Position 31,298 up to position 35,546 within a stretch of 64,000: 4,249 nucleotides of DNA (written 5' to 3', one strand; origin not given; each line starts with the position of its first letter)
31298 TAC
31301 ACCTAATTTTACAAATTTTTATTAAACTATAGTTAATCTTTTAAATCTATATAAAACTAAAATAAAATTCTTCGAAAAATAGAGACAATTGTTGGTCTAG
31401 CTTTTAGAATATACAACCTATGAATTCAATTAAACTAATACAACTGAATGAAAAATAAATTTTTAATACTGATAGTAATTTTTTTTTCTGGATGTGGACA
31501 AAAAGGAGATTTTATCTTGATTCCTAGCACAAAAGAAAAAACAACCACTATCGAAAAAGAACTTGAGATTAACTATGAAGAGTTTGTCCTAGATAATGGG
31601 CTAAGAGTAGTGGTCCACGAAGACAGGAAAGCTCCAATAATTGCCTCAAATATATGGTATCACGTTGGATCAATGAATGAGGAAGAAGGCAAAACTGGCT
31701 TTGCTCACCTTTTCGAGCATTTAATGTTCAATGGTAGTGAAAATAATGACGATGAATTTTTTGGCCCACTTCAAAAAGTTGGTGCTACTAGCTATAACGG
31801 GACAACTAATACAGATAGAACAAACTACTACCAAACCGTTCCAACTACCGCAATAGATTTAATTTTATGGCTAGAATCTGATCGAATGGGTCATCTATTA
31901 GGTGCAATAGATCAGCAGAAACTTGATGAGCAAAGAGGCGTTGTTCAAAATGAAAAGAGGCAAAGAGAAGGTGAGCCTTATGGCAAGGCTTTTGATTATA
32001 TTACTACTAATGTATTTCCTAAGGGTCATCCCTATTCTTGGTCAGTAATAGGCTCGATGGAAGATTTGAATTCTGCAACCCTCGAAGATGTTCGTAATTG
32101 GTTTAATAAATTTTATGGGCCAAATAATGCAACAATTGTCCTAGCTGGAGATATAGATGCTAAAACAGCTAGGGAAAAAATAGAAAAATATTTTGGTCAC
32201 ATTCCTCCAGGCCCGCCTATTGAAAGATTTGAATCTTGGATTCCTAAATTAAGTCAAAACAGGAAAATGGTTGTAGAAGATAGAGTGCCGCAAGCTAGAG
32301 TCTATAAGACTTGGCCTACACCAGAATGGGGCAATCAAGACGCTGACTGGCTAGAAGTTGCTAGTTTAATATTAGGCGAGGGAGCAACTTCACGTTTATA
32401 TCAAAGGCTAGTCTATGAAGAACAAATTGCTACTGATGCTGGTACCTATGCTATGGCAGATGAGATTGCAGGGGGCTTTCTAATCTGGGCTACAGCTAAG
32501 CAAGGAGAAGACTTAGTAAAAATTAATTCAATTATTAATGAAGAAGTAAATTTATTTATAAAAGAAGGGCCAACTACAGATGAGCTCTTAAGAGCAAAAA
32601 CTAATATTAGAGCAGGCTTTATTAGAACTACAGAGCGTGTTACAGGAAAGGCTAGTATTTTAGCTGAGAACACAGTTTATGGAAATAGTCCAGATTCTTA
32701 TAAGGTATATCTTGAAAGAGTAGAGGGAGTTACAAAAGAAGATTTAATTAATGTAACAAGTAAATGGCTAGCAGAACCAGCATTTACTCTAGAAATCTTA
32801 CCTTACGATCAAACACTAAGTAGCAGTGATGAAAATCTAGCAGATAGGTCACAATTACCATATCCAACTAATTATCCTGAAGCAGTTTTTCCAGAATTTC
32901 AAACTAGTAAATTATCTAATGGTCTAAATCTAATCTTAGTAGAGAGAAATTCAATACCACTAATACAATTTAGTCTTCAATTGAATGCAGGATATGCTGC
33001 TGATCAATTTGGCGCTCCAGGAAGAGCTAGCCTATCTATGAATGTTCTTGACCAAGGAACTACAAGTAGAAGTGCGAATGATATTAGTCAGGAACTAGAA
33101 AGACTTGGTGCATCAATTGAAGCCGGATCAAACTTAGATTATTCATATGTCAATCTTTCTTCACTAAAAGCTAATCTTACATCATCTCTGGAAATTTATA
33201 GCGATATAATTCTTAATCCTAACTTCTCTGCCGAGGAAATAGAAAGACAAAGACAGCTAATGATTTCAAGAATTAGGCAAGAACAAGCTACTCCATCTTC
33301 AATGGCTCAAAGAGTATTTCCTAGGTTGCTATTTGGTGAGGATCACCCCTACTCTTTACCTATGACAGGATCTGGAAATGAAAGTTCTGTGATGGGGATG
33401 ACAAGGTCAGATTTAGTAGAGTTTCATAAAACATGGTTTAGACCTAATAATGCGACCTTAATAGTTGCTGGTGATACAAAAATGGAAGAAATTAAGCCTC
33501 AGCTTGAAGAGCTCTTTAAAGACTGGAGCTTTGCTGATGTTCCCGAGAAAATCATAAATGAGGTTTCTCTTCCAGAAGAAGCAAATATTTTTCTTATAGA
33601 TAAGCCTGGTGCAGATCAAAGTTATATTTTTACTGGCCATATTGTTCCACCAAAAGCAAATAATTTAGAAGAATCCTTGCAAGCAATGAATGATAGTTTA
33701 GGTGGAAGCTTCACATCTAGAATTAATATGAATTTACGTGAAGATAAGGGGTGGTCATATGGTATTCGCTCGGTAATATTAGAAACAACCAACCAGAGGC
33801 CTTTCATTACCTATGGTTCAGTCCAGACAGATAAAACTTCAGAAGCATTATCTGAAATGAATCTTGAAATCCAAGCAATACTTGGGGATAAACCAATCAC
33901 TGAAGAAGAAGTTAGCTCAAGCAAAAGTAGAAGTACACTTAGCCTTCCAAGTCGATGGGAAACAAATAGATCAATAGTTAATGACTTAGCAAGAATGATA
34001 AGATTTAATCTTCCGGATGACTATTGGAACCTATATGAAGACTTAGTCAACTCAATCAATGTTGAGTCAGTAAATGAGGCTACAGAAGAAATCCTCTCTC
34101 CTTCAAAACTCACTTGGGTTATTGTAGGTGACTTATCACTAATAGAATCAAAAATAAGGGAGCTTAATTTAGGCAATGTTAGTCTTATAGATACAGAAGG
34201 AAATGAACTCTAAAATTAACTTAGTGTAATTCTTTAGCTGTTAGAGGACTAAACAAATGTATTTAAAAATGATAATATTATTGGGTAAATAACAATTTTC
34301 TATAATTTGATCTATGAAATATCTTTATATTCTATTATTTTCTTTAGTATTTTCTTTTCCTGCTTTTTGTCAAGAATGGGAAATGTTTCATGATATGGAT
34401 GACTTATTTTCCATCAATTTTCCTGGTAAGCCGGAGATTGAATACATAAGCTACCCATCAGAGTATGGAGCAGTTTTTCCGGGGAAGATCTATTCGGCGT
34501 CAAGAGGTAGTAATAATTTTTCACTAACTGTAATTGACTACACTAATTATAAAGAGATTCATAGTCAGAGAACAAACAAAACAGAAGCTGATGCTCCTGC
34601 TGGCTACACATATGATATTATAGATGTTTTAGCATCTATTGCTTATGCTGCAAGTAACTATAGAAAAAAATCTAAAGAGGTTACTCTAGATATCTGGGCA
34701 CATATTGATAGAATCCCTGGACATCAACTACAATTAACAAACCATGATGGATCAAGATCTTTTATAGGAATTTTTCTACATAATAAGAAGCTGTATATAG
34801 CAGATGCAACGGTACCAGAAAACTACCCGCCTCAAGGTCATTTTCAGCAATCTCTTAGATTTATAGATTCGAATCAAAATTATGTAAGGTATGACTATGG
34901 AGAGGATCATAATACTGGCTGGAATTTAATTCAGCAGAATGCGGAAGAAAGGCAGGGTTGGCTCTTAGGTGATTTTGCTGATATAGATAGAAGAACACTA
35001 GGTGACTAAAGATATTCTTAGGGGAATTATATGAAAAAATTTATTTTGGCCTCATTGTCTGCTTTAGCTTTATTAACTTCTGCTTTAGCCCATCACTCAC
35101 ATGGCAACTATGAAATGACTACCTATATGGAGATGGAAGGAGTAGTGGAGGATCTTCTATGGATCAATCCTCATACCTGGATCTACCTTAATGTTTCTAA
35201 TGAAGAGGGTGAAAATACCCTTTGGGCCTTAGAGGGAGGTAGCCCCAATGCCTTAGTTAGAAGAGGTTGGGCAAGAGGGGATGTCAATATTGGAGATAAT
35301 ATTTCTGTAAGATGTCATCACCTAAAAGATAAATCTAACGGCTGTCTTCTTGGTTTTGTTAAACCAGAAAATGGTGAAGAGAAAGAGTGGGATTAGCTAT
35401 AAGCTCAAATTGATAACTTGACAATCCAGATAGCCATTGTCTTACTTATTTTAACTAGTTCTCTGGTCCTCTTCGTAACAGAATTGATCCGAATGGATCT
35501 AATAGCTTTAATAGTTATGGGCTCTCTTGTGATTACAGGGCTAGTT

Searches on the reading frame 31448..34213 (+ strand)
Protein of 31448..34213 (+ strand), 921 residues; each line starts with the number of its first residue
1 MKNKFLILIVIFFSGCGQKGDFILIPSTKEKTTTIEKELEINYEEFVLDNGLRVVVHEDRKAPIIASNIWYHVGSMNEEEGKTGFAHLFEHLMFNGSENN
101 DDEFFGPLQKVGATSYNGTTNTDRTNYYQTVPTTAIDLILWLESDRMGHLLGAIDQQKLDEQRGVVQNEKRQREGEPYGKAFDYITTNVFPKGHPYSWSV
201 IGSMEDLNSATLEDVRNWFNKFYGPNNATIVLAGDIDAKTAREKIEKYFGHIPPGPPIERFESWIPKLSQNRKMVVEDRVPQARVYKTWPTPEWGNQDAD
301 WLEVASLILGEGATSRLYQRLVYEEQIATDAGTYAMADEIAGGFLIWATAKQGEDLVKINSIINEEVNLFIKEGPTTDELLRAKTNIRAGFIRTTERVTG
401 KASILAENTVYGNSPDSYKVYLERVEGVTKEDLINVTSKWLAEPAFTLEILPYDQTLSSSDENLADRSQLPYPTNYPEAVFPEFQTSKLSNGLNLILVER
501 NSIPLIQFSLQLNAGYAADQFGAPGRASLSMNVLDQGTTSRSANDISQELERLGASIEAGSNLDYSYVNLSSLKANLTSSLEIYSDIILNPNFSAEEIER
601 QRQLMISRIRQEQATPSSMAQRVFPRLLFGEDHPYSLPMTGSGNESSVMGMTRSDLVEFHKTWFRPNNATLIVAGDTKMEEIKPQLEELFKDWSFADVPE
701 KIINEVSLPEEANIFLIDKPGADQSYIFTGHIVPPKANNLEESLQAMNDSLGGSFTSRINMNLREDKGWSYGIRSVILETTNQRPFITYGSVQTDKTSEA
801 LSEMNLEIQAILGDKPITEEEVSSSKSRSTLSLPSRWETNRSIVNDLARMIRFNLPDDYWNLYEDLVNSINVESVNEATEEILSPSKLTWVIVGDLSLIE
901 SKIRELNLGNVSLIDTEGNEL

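Call 60: search_protein_families(library=pfam, proteins=[window:31448-34213:+], max_evalue=0.00001)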
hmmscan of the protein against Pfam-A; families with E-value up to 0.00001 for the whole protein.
window:31448-34213:+ (921 aa): 2 families
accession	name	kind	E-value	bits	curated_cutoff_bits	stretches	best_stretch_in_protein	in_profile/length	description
PF05193.26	Peptidase_M16_C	-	4.5e-67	225.9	23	2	210-386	2-180/181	Peptidase M16 inactive domain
PF00675.25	Peptidase_M16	-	1.6e-30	106.4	22.3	2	53-190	1-136/149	Insulinase (Peptidase family M16)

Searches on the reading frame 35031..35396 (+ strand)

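Call 98: search_protein_families(library=pfam, proteins=[window:35031-35396:+], max_evalue=0.001)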
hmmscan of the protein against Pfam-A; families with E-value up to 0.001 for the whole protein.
window:35031-35396:+ (121 aa): 1 family
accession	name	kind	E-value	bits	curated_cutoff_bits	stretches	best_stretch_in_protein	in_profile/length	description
PF19649.4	DUF6152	-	2.1e-31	108.4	27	1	14-103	5-94/98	Family of unknown function (DUF6152)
